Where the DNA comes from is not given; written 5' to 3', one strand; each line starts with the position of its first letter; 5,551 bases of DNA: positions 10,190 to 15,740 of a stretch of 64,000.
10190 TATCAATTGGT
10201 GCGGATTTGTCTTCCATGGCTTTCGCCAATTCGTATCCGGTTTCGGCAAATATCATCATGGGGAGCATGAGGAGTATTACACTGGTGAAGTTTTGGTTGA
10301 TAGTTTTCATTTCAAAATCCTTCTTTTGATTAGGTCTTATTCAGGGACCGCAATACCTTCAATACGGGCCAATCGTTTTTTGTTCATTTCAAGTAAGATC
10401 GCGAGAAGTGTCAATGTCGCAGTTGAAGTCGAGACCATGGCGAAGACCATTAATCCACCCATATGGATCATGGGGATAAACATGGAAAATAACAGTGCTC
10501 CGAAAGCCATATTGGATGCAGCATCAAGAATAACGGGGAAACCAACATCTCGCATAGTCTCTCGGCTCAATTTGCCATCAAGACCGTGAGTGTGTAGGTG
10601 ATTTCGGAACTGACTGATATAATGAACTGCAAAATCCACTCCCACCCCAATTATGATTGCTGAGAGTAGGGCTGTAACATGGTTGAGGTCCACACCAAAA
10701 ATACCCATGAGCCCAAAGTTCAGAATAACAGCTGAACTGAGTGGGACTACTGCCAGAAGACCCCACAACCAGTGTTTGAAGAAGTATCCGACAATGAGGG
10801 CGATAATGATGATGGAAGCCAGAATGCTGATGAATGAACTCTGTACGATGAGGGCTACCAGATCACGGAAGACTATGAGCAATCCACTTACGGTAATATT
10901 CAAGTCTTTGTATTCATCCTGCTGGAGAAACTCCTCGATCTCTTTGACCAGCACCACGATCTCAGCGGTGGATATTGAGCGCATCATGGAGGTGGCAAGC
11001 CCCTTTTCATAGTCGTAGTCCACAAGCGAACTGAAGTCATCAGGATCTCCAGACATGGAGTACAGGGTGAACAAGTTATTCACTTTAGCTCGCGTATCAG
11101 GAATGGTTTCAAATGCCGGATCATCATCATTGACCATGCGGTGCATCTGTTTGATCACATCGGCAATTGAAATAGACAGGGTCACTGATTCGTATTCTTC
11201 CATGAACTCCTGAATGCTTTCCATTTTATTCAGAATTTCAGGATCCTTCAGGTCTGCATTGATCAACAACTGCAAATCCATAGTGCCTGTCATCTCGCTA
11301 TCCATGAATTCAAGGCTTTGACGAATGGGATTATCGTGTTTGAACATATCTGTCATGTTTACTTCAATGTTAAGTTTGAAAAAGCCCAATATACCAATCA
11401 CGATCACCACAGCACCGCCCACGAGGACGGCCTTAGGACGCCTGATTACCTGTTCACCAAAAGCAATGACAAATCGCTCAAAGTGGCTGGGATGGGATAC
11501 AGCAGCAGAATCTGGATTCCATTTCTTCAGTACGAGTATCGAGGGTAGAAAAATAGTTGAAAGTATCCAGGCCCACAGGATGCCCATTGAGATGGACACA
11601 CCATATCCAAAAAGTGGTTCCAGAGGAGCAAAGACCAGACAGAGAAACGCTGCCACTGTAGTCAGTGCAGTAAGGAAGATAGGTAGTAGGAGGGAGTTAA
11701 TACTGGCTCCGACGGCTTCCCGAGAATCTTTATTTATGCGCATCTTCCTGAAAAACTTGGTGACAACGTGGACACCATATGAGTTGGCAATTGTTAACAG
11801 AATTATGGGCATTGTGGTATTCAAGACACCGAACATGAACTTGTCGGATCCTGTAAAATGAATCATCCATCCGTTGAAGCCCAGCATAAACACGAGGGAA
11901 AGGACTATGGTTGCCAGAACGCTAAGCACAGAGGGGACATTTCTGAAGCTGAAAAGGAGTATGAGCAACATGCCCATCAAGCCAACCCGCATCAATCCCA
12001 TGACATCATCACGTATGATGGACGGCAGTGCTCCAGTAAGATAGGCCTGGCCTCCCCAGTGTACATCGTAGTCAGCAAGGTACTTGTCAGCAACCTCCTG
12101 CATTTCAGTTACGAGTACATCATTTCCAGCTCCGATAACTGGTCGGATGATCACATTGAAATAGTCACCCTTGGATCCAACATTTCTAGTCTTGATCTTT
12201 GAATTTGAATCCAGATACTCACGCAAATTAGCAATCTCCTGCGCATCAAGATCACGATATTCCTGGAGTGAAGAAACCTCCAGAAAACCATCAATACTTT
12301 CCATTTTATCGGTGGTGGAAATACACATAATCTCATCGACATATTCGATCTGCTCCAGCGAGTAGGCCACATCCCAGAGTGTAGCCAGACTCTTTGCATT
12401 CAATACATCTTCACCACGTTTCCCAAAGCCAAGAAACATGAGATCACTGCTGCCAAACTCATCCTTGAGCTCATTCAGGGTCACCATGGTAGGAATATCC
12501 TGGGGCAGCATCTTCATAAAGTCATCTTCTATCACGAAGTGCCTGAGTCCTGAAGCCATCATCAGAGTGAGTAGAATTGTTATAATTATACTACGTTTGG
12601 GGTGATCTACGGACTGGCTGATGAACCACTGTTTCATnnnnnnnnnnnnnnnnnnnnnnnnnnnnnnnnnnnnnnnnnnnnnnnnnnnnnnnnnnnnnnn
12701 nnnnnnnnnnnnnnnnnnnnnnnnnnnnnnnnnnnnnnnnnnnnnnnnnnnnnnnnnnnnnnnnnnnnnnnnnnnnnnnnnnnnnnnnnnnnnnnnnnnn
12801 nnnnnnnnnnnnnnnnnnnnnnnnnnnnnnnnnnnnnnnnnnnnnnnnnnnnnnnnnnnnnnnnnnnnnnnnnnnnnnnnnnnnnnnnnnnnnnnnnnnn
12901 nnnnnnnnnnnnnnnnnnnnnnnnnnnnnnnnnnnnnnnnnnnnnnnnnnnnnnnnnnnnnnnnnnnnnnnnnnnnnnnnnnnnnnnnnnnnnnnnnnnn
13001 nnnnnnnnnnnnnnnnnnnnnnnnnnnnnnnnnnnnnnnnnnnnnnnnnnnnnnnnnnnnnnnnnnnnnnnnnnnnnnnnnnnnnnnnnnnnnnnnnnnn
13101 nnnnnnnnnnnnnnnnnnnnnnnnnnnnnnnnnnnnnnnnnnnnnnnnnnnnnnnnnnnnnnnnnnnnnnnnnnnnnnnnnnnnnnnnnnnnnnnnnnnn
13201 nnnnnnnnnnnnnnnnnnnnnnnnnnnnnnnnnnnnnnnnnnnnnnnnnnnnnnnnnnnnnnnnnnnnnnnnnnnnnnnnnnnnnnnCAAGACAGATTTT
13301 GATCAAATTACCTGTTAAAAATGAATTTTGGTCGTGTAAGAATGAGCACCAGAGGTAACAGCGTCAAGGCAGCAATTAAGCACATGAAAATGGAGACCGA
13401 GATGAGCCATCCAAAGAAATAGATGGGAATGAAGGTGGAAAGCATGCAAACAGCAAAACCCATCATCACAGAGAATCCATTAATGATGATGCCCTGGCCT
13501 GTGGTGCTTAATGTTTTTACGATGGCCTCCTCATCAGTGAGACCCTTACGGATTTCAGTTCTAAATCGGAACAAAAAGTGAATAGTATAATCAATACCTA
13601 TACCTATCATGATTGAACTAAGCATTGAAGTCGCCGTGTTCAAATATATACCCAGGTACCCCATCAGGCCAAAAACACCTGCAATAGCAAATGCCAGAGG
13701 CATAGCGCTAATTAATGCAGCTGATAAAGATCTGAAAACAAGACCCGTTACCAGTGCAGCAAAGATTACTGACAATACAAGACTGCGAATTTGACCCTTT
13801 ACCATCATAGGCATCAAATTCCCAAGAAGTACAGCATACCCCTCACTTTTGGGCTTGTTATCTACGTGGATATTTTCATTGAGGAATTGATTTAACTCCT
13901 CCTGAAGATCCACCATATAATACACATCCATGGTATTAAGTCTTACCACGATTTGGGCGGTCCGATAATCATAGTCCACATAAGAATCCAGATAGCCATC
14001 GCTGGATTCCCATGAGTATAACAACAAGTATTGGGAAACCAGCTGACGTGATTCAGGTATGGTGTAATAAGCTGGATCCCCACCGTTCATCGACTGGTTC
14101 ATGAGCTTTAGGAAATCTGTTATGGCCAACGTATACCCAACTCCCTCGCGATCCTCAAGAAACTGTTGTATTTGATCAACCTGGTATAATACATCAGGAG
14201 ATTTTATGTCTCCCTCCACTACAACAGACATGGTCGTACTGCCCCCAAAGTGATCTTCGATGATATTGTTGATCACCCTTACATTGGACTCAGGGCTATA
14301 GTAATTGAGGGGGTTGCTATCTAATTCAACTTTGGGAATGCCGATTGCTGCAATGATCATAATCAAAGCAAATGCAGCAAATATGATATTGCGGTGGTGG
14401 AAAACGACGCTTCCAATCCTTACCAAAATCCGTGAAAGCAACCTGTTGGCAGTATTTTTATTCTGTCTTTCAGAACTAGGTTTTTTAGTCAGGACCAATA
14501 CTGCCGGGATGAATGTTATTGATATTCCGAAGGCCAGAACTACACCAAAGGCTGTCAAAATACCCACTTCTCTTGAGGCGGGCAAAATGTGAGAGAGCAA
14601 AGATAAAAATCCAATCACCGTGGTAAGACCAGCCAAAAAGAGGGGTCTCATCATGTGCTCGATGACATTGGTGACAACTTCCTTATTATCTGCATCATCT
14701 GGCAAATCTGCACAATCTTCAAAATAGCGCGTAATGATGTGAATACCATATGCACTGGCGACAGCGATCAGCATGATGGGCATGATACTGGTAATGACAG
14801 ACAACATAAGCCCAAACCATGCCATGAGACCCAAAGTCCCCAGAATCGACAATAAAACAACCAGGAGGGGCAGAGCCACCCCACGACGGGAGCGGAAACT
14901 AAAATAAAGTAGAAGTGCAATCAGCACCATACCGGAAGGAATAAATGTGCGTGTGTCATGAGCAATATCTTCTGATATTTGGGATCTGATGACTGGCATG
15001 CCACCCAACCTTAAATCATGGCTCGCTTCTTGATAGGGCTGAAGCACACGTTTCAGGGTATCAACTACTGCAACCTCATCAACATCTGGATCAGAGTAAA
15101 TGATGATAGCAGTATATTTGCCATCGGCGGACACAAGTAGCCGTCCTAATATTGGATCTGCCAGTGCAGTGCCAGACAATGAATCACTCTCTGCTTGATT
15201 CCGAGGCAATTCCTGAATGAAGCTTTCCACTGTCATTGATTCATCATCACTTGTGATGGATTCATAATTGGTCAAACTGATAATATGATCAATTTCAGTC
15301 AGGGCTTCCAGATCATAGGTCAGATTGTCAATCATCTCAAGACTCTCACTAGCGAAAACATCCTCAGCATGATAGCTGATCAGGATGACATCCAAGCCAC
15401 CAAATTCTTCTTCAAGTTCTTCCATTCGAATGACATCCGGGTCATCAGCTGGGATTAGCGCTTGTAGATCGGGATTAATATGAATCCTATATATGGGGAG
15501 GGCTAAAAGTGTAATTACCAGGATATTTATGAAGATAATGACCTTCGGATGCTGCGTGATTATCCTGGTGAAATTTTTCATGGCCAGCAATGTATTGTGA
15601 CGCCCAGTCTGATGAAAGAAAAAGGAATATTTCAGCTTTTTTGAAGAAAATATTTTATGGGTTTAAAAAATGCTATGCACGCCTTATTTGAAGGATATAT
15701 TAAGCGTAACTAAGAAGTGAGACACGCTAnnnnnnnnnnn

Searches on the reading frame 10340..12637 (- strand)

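Call 42: search_protein_families(library=pfam, proteins=[window:10340-12637:-], max_evalue=0.001)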
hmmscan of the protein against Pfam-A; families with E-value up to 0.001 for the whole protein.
window:10340-12637:- (766 aa): 2 families
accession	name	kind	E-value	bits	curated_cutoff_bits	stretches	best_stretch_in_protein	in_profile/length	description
PF03176.21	MMPL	-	6.8e-25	88.1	20.5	2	187-371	120-302/333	MMPL family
PF00873.25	ACR_tran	-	0.00042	18.6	28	0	604-746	336-474/1021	AcrB/AcrD/AcrF family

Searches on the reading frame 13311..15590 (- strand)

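Call 42: search_protein_families(library=pfam, proteins=[window:13311-15590:-], max_evalue=0.001)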
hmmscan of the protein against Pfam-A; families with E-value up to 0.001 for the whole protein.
window:13311-15590:- (760 aa): 3 families
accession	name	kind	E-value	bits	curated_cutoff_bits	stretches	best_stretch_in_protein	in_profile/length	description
PF03176.21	MMPL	-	8e-40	137.2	20.5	2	83-388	9-322/333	MMPL family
PF02460.24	Patched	-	1.5e-12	48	23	2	603-749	9-154/156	Patched SSD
PF12349.14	Sterol-sensing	-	1.4e-09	38.4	22.3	1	234-374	4-141/153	Sterol-sensing domain of SREBP cleavage-activation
